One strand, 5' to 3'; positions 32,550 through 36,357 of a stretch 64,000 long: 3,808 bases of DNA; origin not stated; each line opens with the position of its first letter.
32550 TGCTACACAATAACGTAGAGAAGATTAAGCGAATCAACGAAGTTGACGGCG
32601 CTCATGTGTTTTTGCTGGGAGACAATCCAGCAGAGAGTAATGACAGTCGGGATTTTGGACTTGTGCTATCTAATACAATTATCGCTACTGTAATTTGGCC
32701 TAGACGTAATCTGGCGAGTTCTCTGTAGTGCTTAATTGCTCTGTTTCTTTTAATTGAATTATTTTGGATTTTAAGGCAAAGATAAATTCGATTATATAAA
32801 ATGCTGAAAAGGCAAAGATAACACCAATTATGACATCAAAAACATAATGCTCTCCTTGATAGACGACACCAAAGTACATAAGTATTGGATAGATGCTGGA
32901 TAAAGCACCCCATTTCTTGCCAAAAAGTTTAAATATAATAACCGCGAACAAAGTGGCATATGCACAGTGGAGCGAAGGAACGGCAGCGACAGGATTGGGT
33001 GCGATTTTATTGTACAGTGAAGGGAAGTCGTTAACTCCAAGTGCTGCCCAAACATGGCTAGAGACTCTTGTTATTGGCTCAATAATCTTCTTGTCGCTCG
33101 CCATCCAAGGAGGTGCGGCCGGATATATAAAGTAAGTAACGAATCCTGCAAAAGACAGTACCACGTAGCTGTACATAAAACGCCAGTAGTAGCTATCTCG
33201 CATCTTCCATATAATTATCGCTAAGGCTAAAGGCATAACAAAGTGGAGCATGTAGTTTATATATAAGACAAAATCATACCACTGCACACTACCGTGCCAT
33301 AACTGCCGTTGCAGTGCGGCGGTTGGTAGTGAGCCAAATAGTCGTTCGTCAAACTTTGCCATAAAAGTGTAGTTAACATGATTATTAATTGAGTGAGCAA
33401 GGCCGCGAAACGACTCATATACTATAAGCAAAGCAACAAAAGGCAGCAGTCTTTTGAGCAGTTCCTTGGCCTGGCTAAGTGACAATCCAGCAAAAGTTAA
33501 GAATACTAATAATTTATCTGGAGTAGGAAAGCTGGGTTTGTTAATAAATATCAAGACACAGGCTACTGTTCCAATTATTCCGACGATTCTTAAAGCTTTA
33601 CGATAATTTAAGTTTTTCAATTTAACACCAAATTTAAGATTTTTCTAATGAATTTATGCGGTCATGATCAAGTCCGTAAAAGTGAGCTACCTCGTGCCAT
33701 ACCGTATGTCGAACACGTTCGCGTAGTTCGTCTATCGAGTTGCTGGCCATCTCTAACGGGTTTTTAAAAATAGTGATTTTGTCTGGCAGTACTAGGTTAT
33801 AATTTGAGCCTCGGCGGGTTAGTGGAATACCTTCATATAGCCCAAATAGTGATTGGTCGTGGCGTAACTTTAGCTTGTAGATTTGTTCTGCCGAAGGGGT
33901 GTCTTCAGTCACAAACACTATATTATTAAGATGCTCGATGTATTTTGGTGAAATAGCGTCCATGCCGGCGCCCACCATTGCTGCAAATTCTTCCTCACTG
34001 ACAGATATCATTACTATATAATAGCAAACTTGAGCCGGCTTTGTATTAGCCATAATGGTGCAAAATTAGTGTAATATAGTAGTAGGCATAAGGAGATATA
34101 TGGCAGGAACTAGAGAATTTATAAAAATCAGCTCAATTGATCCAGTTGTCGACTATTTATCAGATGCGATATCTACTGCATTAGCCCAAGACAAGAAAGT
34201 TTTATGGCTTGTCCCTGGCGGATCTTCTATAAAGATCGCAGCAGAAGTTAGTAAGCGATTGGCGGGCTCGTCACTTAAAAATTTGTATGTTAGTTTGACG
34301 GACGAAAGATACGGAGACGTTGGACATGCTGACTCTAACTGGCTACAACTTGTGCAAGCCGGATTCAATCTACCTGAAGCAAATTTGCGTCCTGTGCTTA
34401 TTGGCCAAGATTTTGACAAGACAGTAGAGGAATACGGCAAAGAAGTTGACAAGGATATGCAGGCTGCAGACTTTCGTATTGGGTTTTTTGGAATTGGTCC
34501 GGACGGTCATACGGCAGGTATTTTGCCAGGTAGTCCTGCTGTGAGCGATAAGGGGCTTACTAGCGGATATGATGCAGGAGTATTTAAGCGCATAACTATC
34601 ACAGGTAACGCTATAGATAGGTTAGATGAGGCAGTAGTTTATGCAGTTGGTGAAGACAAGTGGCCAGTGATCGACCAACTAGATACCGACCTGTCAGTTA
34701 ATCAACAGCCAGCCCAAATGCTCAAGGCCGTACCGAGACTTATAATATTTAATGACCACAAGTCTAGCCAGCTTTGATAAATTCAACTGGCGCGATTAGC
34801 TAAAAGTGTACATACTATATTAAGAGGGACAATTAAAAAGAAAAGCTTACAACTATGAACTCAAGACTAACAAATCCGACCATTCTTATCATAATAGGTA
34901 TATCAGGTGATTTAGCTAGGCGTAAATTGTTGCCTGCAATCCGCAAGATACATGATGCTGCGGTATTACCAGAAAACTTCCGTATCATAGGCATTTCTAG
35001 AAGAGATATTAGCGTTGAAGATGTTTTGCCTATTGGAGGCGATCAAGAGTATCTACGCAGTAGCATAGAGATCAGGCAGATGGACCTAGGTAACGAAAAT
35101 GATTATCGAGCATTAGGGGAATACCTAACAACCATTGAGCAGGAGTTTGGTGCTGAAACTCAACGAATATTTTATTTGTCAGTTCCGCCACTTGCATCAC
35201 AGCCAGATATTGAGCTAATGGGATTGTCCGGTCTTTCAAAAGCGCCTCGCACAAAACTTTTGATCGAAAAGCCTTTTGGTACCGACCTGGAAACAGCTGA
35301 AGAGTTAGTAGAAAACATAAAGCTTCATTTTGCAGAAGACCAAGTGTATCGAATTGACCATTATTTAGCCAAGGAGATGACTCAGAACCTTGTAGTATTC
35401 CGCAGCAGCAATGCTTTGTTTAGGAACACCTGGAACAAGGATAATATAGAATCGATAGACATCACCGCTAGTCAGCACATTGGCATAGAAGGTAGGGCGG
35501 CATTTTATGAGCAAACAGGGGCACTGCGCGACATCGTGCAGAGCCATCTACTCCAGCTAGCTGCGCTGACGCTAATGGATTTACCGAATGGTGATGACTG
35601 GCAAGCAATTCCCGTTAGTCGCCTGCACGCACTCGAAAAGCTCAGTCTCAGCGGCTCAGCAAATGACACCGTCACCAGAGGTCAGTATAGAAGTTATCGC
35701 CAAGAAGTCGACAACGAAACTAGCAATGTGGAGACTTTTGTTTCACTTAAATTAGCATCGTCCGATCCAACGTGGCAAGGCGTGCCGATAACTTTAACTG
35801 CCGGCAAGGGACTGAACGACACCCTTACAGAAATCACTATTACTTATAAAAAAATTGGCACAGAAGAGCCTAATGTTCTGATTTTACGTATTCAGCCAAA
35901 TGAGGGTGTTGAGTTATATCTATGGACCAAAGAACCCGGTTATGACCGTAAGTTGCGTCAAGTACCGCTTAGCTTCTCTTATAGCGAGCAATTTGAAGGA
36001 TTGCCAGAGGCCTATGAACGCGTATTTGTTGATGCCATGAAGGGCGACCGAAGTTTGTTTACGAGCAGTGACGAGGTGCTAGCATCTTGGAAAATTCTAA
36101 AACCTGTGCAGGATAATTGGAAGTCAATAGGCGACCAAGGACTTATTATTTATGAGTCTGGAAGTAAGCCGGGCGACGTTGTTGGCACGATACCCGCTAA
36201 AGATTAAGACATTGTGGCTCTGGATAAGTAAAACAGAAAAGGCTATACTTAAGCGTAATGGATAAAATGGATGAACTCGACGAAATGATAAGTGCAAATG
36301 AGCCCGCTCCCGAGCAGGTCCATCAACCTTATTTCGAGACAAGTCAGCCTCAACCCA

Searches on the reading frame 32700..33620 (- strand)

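Call 57: search_protein_families(library=pfam, proteins=[window:32700-33620:-])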
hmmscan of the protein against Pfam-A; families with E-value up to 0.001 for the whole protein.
window:32700-33620:- (306 aa): 3 families
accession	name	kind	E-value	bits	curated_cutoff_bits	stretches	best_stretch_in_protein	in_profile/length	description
PF14378.12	PAP2_3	-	2.4e-30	106.2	27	1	90-275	6-189/190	PAP2 superfamily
PF01569.27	PAP2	-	2.5e-06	27.7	27.2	1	190-277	47-121/130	PAP2 superfamily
PF14360.12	PAP2_C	-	1.5e-05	25.9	27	1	216-276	8-71/74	PAP2 superfamily C-terminal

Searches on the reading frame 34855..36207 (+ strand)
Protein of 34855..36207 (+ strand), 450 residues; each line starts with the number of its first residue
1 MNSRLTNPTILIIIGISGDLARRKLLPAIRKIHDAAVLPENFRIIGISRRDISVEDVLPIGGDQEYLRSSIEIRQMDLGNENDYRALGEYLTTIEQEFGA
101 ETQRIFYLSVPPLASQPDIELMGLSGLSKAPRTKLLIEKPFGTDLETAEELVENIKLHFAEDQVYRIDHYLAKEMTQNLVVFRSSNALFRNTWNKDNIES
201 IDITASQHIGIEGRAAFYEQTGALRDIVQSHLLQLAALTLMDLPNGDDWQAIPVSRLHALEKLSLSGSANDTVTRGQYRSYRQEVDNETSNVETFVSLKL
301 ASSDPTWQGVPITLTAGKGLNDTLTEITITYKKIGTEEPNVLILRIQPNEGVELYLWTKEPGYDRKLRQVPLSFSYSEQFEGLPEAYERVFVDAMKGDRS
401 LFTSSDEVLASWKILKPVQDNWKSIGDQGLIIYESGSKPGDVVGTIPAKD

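Call 57: search_protein_families(library=pfam, proteins=[window:34855-36207:+])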
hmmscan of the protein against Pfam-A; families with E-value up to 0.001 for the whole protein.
window:34855-36207:+ (450 aa): 2 families
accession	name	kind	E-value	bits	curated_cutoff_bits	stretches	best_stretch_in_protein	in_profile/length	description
PF02781.21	G6PD_C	-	2.4e-71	240.7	27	1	181-438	2-279/296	Glucose-6-phosphate dehydrogenase, C-terminal domain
PF00479.28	G6PD_N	-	2.1e-40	139.7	22.1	1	12-178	1-183/183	Glucose-6-phosphate dehydrogenase, NAD binding domain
